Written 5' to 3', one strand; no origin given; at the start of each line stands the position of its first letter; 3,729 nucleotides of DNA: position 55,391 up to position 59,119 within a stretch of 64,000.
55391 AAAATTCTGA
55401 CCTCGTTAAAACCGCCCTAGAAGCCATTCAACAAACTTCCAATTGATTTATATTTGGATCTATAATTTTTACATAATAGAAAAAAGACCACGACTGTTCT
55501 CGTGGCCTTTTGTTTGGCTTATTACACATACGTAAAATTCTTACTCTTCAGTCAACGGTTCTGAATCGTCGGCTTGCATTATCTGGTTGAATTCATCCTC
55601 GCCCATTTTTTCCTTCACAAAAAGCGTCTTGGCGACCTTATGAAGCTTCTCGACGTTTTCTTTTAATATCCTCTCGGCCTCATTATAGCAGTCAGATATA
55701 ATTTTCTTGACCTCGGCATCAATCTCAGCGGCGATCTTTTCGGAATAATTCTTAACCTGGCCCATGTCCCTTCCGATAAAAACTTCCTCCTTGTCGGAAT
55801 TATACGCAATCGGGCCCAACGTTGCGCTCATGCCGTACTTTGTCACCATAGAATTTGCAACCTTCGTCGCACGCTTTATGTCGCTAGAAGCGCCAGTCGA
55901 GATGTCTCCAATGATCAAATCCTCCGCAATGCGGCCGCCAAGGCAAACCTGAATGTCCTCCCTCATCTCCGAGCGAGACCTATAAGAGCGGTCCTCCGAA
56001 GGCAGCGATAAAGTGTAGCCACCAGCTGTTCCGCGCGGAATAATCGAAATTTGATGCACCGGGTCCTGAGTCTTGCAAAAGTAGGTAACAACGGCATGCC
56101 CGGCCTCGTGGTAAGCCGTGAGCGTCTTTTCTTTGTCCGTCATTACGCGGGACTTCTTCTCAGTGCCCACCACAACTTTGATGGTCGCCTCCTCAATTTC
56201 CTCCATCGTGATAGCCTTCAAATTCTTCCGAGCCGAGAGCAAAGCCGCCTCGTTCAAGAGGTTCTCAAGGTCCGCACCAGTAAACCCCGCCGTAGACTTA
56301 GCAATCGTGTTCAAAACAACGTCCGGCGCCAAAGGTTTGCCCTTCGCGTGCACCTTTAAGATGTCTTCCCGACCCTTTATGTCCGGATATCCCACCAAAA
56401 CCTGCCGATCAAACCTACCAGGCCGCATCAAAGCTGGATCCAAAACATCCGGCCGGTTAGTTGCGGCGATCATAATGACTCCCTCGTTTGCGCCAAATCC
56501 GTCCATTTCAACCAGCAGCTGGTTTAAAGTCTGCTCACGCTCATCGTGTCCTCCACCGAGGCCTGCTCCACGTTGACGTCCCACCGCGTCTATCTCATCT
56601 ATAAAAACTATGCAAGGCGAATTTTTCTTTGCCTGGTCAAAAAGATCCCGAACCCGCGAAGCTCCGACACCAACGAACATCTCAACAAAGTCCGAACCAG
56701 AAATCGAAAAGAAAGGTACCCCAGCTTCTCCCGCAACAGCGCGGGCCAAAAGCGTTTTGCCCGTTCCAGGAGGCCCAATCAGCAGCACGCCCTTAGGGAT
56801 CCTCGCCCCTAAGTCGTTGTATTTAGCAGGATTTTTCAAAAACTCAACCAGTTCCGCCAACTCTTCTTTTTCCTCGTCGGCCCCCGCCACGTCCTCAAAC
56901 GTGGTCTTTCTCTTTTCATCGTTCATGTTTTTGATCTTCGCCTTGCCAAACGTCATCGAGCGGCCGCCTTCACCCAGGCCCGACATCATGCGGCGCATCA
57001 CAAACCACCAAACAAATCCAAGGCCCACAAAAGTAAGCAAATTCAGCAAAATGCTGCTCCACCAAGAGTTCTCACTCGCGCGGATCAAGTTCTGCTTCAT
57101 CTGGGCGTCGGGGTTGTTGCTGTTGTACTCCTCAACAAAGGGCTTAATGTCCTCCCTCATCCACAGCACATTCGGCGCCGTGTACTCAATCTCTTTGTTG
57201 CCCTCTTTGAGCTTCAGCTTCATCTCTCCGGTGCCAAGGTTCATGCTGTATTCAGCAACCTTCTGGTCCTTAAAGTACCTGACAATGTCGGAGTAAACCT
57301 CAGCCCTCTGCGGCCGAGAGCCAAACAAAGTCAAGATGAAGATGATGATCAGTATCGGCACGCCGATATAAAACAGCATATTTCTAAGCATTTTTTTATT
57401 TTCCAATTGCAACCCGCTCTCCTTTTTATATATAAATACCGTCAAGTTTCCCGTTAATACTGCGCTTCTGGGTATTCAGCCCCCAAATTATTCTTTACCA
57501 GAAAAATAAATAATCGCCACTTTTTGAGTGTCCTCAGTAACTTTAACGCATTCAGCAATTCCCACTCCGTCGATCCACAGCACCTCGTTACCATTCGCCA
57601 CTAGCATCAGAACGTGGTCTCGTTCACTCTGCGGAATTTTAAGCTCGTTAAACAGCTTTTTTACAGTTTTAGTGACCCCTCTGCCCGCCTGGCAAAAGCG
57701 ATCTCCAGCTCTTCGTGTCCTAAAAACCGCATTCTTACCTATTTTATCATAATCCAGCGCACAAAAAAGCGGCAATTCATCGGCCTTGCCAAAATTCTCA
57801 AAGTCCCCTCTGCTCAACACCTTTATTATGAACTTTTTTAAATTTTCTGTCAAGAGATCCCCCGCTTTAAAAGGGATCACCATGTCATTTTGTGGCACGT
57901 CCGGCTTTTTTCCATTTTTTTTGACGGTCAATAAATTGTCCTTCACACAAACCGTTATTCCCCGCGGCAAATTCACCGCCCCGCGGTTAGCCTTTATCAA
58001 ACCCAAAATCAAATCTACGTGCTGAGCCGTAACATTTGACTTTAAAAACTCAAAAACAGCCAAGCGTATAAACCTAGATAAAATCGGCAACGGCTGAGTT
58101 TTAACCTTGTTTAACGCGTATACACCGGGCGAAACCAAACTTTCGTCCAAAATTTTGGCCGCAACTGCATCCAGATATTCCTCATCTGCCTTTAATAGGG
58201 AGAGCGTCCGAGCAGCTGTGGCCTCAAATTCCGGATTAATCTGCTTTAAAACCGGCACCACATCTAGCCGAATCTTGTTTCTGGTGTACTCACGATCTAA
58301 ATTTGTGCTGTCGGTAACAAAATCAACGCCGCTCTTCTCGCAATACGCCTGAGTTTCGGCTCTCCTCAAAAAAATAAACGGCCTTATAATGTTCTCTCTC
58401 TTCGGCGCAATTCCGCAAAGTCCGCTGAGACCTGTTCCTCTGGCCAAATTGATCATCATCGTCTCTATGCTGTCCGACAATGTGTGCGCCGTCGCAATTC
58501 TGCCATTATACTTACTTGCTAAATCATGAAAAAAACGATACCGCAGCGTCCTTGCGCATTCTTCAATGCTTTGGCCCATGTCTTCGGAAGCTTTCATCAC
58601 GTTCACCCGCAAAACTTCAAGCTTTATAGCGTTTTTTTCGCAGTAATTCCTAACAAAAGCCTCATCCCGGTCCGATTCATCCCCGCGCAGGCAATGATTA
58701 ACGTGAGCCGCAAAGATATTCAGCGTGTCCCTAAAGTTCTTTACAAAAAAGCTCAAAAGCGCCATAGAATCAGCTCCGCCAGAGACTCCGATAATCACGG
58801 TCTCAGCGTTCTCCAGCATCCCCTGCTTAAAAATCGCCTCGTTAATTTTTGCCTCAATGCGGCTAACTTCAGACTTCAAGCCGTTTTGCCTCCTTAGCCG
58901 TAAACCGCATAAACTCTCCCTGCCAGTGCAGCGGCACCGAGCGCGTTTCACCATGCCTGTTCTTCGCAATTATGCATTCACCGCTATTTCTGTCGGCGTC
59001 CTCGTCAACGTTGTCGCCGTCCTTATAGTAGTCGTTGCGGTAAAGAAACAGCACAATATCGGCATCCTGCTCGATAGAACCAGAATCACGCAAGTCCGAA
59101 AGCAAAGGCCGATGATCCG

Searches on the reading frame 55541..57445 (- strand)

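Call 20: search_protein_families(library=pfam, proteins=[window:55541-57445:-], max_evalue=0.00001)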
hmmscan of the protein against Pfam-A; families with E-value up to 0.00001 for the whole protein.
window:55541-57445:- (634 aa): 4 families
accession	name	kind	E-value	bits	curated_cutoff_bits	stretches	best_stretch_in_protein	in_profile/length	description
PF01434.24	Peptidase_M41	-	3.4e-70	236.2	29.9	1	433-622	1-191/191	Peptidase family M41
PF00004.35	AAA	-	2.5e-48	164.3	21.2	1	220-352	1-130/131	ATPase family associated with various cellular activities (AAA)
PF17862.7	AAA_lid_3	-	1.1e-14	54.1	27.2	1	375-419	1-45/45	AAA+ lid domain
PF07728.20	AAA_5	-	1.8e-06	28.4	22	0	219-340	1-136/139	AAA domain (dynein-related subfamily)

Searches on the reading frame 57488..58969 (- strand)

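Call 20: search_protein_families(library=pfam, proteins=[window:57488-58969:-], max_evalue=0.00001)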
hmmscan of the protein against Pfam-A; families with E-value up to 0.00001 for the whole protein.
window:57488-58969:- (493 aa): 2 families
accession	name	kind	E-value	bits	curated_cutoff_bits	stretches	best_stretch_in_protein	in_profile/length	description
PF01171.26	ATP_bind_3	-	3.6e-51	173.9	27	1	58-234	2-180/182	PP-loop family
PF11734.13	TilS_C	-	1.1e-14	53.9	22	1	417-486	4-72/74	TilS substrate C-terminal domain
